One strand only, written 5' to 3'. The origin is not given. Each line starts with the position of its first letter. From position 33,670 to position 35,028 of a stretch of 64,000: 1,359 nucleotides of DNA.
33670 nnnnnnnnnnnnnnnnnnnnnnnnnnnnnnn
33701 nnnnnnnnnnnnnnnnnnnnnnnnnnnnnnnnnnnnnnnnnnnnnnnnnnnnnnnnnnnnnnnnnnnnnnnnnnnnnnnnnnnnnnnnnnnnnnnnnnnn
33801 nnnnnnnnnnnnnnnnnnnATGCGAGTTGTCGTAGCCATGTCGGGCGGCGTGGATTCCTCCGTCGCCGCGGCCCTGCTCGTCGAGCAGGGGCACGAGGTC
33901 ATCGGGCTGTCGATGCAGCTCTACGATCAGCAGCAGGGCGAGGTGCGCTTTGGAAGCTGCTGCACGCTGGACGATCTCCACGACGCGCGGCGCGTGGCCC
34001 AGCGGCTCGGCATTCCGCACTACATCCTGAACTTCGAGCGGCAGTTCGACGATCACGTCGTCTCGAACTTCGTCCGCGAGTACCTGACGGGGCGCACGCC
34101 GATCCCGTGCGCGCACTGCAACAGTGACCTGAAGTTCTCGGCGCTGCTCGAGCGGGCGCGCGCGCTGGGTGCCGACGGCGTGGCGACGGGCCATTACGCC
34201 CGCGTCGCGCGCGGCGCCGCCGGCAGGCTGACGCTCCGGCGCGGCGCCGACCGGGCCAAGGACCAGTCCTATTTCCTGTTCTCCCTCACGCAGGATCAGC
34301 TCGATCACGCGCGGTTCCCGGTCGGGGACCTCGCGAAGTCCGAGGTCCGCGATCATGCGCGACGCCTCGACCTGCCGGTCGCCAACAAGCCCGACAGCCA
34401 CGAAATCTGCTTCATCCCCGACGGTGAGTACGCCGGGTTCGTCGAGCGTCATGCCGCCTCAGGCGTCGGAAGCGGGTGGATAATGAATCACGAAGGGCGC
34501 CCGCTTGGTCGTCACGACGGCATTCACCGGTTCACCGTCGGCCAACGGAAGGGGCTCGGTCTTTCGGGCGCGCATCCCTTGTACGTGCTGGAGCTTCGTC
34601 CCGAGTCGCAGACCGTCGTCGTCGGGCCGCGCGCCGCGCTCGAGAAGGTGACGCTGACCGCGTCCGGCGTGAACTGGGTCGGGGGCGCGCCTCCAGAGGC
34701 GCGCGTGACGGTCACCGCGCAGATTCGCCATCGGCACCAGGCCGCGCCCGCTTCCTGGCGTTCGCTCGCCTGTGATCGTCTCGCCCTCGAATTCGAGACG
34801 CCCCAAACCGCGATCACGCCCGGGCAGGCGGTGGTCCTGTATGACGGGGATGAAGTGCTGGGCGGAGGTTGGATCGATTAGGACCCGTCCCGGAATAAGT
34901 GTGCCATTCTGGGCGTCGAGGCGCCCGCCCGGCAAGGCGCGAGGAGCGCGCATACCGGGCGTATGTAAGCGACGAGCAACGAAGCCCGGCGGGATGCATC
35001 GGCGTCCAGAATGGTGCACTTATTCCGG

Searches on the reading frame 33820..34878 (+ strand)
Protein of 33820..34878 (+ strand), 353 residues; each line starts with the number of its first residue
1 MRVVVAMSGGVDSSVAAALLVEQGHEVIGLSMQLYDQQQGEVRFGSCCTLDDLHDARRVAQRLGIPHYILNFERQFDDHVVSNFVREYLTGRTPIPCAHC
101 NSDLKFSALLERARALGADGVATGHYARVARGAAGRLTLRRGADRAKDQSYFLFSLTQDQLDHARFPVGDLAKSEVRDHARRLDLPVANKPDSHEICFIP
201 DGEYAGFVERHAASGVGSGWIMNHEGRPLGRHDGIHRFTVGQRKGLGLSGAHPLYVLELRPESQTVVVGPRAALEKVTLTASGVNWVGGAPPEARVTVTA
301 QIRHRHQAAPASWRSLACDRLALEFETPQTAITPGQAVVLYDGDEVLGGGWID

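Call 84: search_protein_families(library=pfam, proteins=[window:33820-34878:+])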
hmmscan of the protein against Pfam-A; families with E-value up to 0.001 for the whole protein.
seq(353 aa): 8 families
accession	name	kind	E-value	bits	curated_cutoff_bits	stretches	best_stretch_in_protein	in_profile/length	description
PF03054.22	tRNA_Me_trans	-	2.2e-77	259.7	20.6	1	1-200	1-201/202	tRNA methyl transferase HUP domain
PF20258.4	tRNA_Me_trans_C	-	4e-20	72.4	20.6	1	278-352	3-77/77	Aminomethyltransferase beta-barrel domain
PF20259.3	tRNA_Me_trans_M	-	1.1e-15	57.4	27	1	207-269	3-65/66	tRNA methyl transferase PRC-barrel domain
PF00733.27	Asn_synthase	-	6.9e-06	26.4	21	1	3-75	20-82/354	Asparagine synthase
PF02540.23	NAD_synthase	-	2.9e-05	23.7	21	1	2-72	20-81/242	NAD synthase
PF06508.19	QueC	-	7.1e-05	22.8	22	1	3-71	2-59/210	Queuosine biosynthesis protein QueC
PF24167.1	DUF7411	-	0.00075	19.6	28.7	0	1-85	1-71/194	Family of unknown function (DUF7411)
PF00764.25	Arginosuc_synth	-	0.0009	19.8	27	0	2-36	1-36/162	Arginosuccinate synthase N-terminal HUP domain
